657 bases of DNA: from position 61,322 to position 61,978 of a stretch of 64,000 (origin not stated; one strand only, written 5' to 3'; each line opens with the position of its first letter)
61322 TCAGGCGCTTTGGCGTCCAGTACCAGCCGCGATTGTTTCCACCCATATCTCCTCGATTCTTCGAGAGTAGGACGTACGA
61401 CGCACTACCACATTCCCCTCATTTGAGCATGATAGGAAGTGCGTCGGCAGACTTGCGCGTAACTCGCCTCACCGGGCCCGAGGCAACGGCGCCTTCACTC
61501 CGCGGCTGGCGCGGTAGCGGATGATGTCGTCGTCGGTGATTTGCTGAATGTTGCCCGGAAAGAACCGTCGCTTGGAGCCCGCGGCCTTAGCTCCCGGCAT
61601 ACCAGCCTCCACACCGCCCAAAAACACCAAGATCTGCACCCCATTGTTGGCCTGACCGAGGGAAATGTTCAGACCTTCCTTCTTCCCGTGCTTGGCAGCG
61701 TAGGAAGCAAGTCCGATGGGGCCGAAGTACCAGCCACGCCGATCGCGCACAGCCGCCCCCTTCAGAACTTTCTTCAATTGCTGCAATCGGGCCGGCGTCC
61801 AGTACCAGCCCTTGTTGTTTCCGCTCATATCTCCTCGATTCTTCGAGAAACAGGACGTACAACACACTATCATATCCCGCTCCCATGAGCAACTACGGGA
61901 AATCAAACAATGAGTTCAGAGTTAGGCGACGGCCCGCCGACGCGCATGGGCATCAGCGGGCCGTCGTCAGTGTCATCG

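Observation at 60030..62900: Six tandem, divergent paralogs of an unrecognised ~119-aa basic protein family, each a self-contained expression module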

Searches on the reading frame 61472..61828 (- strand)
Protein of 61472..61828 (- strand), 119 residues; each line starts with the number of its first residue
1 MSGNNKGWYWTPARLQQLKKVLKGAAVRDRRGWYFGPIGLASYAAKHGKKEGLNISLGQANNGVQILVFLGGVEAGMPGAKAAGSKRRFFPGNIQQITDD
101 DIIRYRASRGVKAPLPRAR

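Call 4: search_protein_families(library=pfam, max_evalue=1, proteins=[window:61472-61828:-])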
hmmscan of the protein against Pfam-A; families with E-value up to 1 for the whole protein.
seq(119 aa): 0 families

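Call 5: search_protein_families(library=ncbifam, max_evalue=1, proteins=[window:61472-61828:-])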
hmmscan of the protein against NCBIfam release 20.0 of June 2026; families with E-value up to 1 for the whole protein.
seq(119 aa): 0 families

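Call 31: predict_structure(alignment_id=A3)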
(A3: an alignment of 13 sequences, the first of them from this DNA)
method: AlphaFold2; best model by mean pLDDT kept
length: 119 residues; sequences in the alignment: 13
mean_pLDDT: 83.7   pTM: 0.78
mean pLDDT of the five models: 83.7, 83.0, 82.3, 82.1, 80.8
residues with pLDDT >= 90: 65; 70-90: 33; 50-70: 13; < 50: 8
segments of 3 or more residues with pLDDT < 50: 1-4, 112-115
pLDDT, mean of each block of 10 residues (from residue 1): 59 94 94 91 92 91 93 80 83 90 83 51
secondary structure, 60 per line:
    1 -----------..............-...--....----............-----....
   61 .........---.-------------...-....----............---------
elements in order: H12-25 E27-29 E32-35 H40-51 H57-69 E87-89 H91-94 H99-110

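Call 33: search_protein_representatives(alignment_id=A3)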
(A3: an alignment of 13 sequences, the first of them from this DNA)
Query: 13 sequences, 119 profile positions. Proteins with E-value up to 0.001 (for the whole library): 54; up to 1e-10: 36; up to 1e-30: 8. The best 54 are listed.
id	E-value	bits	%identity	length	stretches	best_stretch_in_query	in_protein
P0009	1.4e-48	180.0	-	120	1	2-119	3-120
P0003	7.1e-45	168.0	-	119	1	1-119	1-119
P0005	2.0e-42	160.1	-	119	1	1-119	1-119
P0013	8.5e-37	141.9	-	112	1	2-108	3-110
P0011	2.5e-36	140.4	-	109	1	14-119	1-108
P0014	4.1e-36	139.7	-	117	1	4-119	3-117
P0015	6.4e-33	129.4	-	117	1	3-110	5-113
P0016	8.1e-32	125.9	-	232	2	8-112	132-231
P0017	1.4e-29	118.7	-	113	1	1-112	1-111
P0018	1.4e-29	118.6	-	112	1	1-110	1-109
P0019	9.9e-29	115.9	-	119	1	1-119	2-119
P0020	9.2e-28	112.8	-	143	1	1-114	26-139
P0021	7.5e-26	106.6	-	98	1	1-98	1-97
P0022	2.9e-25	104.7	-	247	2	8-108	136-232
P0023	1.2e-24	102.7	-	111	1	1-112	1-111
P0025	5.2e-24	100.7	-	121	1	3-110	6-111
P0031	2.5e-20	88.8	-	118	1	5-117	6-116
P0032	2.0e-19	85.9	-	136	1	6-113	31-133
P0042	3.5e-13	65.7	-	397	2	7-115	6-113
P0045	8.3e-10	54.8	-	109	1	5-106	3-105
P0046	8.4e-10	54.8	-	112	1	5-112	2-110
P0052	2.4e-08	50.1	-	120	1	5-116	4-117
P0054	4.9e-08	49.1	-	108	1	3-106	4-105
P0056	2.4e-07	46.9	-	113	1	7-94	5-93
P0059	2.8e-06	43.5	-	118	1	8-104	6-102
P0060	4.0e-05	39.7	-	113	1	4-93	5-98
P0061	1.4e-04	38.0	-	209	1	6-115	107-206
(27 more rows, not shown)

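Call 41: find_encoding_contigs(protein=P0025, flank=8000, max_places=4)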
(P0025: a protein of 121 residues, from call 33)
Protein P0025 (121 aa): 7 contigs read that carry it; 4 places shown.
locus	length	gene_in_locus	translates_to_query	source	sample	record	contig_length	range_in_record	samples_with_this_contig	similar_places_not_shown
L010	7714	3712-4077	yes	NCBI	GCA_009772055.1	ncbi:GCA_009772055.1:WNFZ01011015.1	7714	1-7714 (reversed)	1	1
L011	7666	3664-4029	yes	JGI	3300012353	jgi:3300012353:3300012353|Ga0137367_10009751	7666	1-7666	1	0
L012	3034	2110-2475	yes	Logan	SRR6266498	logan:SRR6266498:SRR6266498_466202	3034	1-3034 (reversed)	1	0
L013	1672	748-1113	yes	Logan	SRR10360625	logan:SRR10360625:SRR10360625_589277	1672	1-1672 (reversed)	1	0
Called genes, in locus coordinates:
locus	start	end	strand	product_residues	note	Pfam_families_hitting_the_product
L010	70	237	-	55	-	-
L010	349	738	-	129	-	PF00072:Response_reg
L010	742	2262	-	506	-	PF00512:HisKA, PF02518:HATPase_c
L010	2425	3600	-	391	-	PF11258:DUF3048, PF17479:DUF3048_C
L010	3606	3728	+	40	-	-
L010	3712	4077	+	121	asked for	-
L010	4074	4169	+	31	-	-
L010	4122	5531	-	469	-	PF00749:tRNA-synt_1c, PF19269:Anticodon_2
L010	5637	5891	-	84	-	-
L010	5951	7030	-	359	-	-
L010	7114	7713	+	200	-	?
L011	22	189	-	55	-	-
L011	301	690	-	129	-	PF00072:Response_reg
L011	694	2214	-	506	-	PF00512:HisKA, PF02518:HATPase_c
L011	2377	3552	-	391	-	PF11258:DUF3048, PF17479:DUF3048_C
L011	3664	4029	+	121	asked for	-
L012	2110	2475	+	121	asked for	-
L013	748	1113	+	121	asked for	-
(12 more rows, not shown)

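Call 42: find_encoding_contigs(protein=P0056, flank=8000, max_places=4)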
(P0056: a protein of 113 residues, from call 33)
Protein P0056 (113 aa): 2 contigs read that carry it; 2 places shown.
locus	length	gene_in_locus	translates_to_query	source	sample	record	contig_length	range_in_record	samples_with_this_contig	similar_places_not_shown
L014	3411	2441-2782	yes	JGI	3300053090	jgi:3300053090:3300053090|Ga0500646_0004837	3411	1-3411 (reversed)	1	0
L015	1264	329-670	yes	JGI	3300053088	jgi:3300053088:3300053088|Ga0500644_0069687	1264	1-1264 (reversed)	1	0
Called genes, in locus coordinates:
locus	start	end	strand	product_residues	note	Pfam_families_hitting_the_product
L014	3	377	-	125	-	?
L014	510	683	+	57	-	-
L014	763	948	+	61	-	-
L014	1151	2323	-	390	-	PF11258:DUF3048, PF17479:DUF3048_C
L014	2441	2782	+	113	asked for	-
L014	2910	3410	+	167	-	?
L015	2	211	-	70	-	?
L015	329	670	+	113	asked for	-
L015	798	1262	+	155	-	?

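Call 51: fold_search(model_id=the predicted structure, library=pdb)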
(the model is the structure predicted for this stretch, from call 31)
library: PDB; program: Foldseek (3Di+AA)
matches with E <= 10: 629; with E <= 0.001: 0
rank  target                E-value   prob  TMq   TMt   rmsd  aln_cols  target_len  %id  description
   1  2nyx_B                1.1e-01  0.54  0.36  0.30  14.1       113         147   13  Crystal structure of RV1404 from Mycobacterium tuberculosis (released 2006-12-05)
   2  7ets_B                1.2e-01  0.89  0.41  0.24   4.4        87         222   18  Crystal structure of crp protein from Gardnerella Vaginalis (released 2022-04-27)
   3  4rs8_A                1.4e-01  0.66  0.37  0.49   8.1       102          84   14  Apo structure of novel pNOB8 plasmid centromere binding protein (released 2015-09-16)
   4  3vod_B                1.6e-01  0.38  0.34  0.31  12.1       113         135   17  Crystal Structure of mutant MarR C80S from E.coli (released 2013-03-06)
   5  5x11_D                1.7e-01  0.35  0.31  0.24  12.3       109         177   13  Crystal structure of Bacillus subtilis PadR in complex with operator DNA (released 2017-11-22)
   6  4rs8_B                2.0e-01  0.63  0.38  0.51   8.1       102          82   14  Apo structure of novel pNOB8 plasmid centromere binding protein (released 2015-09-16)
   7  4jba_B                2.0e-01  0.41  0.36  0.32  13.4       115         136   16  Crystal Structure of the Oxidized Form of MarR from E.coli (released 2013-10-16)
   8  3vb2_A                2.1e-01  0.35  0.36  0.32  12.8       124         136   15  Crystal Structure of the Reduced Form of MarR from E.coli (released 2013-01-30)
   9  5x11_C                2.3e-01  0.30  0.31  0.24  12.2       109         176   13  Crystal structure of Bacillus subtilis PadR in complex with operator DNA (released 2017-11-22)
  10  6qh0_D                2.4e-01  0.57  0.40  0.41  10.6       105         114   17  The complex structure of hsRosR-S5 (VNG0258H/RosR-S5) (released 2019-07-10)
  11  7ets_A                2.7e-01  0.77  0.42  0.25   4.3        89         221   16  Crystal structure of crp protein from Gardnerella Vaginalis (released 2022-04-27)
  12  3b02                  2.9e-01  0.75  0.40  0.26   4.1        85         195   13  Crystal structure of TTHB099, a transcriptional regulator CRP family from Thermus thermophilus HB8 (released 2011-06-15)
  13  5x11_F                2.9e-01  0.30  0.35  0.26  12.5       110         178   14  Crystal structure of Bacillus subtilis PadR in complex with operator DNA (released 2017-11-22)
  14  5zi8_A                3.1e-01  0.57  0.42  0.47  10.9       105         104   15  Crystal structure of the PadR-family transcriptional regulator Rv3488 of Mycobacterium tuberculosis H37Rv in complex w (released 2018-10-17)
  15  7ff9_H                3.1e-01  0.54  0.35  0.24   5.1        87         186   11  Pseudomonas aeruginosa Virulence Factor Regulator with cAMP ligand and Cl(triethylphosphine)gold(I) (released 2022-07-27)
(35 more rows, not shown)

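Call 52: fold_search(model_id=the predicted structure, library=viral)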
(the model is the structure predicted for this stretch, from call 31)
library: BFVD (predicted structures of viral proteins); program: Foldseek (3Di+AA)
matches with E <= 10: 580; with E <= 0.001: 0
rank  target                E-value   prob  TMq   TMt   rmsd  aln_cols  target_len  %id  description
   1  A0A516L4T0            9.3e-03  0.98  0.45  0.26  11.6       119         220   13  (no name in the UniProt tables at hand)
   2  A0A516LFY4            5.7e-02  0.85  0.47  0.21   9.8       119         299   13  (no name in the UniProt tables at hand)
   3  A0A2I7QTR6            6.5e-02  0.92  0.46  0.27   9.1       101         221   11  (no name in the UniProt tables at hand)
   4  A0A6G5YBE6            6.9e-02  0.30  0.34  0.23  14.3       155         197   16  (no name in the UniProt tables at hand)
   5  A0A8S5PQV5            7.3e-02  0.90  0.47  0.43   9.3       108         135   12  Ftsk gamma domain [Siphoviridae sp. ctAiL5]
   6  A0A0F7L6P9            7.3e-02  0.57  0.39  0.16  14.6       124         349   14  Helix-turn-helix domain-containing protein [uncultured marine virus]
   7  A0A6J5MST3            9.4e-02  0.69  0.45  0.44  13.2       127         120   16  Uncharacterized protein [uncultured Caudovirales phage]
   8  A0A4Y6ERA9            9.4e-02  0.57  0.34  0.07  11.0       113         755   15  DNA helicase [Gordonia phage Chelms]
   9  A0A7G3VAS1            1.3e-01  0.80  0.43  0.33   6.8       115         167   15  (no name in the UniProt tables at hand)
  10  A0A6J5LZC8            1.4e-01  0.85  0.51  0.23   9.9       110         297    9  Helix-turn-helix domain containing protein [uncultured Caudovirales phage]
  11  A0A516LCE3            1.5e-01  0.87  0.53  0.21  11.0       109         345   16  (no name in the UniProt tables at hand)
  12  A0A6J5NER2            1.5e-01  0.75  0.46  0.24  10.6       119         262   14  Helix-turn-helix domain containing protein [uncultured Caudovirales phage]
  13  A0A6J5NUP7            1.5e-01  0.69  0.39  0.22   7.9       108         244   11  Uncharacterized protein [uncultured Caudovirales phage]
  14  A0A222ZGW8            1.6e-01  0.44  0.43  0.19  14.1       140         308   15  (no name in the UniProt tables at hand)
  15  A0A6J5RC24            1.8e-01  0.66  0.43  0.21   7.4       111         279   17  Helix-turn-helix domain containing protein [uncultured Caudovirales phage]
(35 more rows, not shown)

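Call 65: find_encoding_contigs(protein=P0054, flank=5000, max_places=3)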
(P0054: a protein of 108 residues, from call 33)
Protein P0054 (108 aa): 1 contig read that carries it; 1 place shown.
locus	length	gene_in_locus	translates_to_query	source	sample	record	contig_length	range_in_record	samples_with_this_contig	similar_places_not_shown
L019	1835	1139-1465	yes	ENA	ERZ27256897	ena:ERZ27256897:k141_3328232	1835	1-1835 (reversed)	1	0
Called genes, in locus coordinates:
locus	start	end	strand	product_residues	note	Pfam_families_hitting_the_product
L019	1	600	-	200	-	?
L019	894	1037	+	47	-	-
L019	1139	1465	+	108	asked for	-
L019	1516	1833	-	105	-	?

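Call 66: find_encoding_contigs(protein=P0060, flank=5000, max_places=3)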
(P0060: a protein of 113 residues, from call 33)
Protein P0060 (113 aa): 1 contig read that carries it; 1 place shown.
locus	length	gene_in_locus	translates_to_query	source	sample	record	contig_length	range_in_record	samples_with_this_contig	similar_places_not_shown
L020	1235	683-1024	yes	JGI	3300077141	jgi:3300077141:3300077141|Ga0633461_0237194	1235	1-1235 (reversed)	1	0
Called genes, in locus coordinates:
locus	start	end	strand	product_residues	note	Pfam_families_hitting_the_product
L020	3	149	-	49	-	?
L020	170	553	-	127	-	-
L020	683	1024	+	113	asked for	-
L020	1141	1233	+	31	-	?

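Call 67: find_encoding_contigs(protein=P0052, flank=5000, max_places=3)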
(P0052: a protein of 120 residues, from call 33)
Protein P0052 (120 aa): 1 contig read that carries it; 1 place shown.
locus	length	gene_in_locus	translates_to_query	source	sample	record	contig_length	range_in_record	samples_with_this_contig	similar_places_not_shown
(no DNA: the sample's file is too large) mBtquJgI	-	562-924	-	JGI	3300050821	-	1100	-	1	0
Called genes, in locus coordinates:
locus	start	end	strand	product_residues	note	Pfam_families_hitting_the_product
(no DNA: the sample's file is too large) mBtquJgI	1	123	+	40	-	?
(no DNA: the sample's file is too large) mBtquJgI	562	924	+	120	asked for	-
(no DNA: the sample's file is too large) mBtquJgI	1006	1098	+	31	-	?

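Call 68: search_protein_families(library=pfam, max_evalue=0.01, proteins=[L019:1-600:-, L019:1516-1833:-, L020:170-553:-, L020:3-149:-, L014:2910-3410:+, L014:3-377:-])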
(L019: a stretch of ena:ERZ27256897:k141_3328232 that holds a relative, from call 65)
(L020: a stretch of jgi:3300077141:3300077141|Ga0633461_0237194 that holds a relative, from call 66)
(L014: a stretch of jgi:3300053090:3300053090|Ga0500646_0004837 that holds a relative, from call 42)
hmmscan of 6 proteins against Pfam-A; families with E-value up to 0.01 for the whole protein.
L019:1-600:- (200 aa): 2 families
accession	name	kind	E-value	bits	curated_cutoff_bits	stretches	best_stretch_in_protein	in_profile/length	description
PF00270.35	DEAD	-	5.5e-31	108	26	1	87-197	2-111/167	DEAD/DEAH box helicase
PF04851.21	ResIII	-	8e-06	26.3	22.5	1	89-158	8-81/164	Type III restriction enzyme, res subunit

L019:1516-1833:- (105 aa): 2 families
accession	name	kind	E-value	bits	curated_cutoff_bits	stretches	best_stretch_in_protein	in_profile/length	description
PF12344.14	UvrB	-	2.5e-19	69.3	27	1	1-39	4-42/43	Ultra-violet resistance protein B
PF02151.25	UVR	-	9.8e-10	38.3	21.5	1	71-103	3-35/36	UvrB/uvrC motif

L020:170-553:- (127 aa): 0 families

L020:3-149:- (49 aa): 0 families

L014:2910-3410:+ (167 aa): 0 families

L014:3-377:- (125 aa): 0 families

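Call 75: search_dna_similar(query=window:61472-61828:-, collection=phages, mode=protein, max_evalue=0.01)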
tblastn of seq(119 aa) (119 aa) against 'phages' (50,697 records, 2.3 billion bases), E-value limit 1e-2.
No match.

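Call 76: search_dna_similar(query=window:61472-61828:-, collection=plasmids, mode=protein, max_evalue=0.01)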
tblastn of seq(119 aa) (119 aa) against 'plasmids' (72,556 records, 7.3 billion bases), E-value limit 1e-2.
No match.

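Call 77: list_cluster_members(proteins=[P0016, P0022, P0014, P0017, P0031, P0045, P0046, P0059, P0061, P0042])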
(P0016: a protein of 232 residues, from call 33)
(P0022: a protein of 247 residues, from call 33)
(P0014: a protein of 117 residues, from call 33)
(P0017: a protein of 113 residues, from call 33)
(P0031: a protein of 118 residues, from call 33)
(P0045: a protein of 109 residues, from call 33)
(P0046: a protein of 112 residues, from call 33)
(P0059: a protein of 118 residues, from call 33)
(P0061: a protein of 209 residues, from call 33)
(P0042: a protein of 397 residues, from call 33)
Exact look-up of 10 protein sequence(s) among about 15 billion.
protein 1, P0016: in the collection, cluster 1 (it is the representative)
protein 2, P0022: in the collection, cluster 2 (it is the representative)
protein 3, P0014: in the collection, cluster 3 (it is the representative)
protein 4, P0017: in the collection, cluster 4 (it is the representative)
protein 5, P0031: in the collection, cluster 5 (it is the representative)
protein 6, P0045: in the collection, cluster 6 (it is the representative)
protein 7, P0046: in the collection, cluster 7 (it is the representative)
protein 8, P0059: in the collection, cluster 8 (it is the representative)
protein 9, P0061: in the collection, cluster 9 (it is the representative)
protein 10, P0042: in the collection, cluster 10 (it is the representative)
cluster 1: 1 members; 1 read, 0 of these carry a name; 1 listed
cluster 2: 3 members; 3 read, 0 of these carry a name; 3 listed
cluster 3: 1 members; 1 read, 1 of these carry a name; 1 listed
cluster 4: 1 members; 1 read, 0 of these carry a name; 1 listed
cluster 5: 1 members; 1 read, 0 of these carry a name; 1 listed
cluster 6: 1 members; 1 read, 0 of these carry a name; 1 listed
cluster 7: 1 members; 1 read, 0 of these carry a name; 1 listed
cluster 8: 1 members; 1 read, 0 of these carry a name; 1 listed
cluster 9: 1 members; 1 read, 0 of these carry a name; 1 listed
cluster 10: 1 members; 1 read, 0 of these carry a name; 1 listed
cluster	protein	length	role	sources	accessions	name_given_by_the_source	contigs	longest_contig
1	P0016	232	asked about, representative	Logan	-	-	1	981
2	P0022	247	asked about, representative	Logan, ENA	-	-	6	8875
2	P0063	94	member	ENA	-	-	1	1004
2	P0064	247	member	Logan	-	-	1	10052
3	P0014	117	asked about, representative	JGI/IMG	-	hypothetical protein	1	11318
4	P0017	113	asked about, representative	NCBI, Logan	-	-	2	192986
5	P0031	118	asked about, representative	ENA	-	-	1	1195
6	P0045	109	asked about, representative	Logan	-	-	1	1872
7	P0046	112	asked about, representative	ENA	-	-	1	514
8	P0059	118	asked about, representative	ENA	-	-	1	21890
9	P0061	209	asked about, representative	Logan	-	-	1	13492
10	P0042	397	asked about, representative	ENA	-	-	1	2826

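Call 79: find_homologous_proteins(query=A7, max_evalue=0.001)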
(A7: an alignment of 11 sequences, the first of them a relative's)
Query A7 (11 sequences) (118 aa, profile of the alignment): 6 proteins with E <= 0.001 among 5023 candidates.
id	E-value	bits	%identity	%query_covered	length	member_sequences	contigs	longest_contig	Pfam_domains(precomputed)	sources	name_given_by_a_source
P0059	1.3e-36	143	100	100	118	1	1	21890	-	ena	-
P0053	4.9e-30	122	24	74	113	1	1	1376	-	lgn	-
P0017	3.0e-28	116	-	-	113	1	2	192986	-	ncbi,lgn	-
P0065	2.5e-22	97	26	73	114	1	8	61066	-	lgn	-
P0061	1.8e-18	84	24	63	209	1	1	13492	-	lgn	-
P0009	9.0e-17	79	25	74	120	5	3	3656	-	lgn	-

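Call 80: find_encoding_contigs(protein=P0059, flank=8000, max_places=2)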
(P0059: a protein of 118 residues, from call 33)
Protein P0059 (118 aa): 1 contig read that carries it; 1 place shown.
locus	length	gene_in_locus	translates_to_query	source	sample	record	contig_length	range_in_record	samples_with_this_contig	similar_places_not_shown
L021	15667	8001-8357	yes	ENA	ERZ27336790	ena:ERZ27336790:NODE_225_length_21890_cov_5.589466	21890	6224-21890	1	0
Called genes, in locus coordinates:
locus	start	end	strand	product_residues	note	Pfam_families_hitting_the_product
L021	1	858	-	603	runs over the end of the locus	PF00664:ABC_membrane, PF00005:ABC_tran, PF02463:SMC_N (faint), PF13304:AAA_21 (faint)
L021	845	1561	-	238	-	-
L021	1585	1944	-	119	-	PF09656:PGPGW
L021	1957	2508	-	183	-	PF01725:Ham1p_like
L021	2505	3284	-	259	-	PF00702:Hydrolase, PF13419:HAD_2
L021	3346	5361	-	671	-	PF22745:Nlig-Ia, PF01653:DNA_ligase_aden, PF03120:OB_DNA_ligase, PF12826:HHH_2, PF14520:HHH_5 (weak), PF00533:BRCT, PF12738:PTCB-BRCT (faint)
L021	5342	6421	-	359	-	-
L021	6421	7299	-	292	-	PF01435:Peptidase_M48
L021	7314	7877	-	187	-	PF04011:LemA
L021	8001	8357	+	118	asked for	-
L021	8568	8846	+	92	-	-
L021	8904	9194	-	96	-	-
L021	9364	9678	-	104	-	-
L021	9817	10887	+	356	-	-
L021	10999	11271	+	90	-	-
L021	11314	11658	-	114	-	-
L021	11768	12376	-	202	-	PF00702:Hydrolase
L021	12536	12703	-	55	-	-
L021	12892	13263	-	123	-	-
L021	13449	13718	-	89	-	-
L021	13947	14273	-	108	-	-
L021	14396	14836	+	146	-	-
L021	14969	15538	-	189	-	-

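Call 86: search_protein_families(library=pfam, max_evalue=0.1, proteins=[P0061, P0016, P0022, P0042, P0020, P0032, P0065])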
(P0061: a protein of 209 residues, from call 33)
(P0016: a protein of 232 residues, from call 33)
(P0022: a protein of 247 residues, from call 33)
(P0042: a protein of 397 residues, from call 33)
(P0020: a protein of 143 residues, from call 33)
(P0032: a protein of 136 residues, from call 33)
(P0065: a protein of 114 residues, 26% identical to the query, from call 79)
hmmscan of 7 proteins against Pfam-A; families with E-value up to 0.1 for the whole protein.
P0061 (209 aa): 0 families

P0016 (232 aa): 0 families

P0022 (247 aa): 0 families

P0042 (397 aa): 3 families
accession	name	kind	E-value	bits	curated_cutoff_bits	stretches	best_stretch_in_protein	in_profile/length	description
PF17479.7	DUF3048_C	-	2.8e-23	82.9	25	1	277-385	3-114/114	Protein of unknown function (DUF3048) C-terminal domain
PF11258.13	DUF3048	-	9.3e-21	74.9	25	1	166-249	60-147/148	Protein of unknown function (DUF3048) N-terminal domain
PF06071.19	YchF-GTPase_C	-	0.04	14.5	27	1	300-353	27-79/84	Protein of unknown function (DUF933)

P0020 (143 aa): 1 family
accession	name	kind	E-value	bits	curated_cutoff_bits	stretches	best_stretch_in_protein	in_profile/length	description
PF12697.13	Abhydrolase_6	-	0.0044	18.1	26.3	1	20-131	33-141/217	Alpha/beta hydrolase family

P0032 (136 aa): 0 families

P0065 (114 aa): 0 families
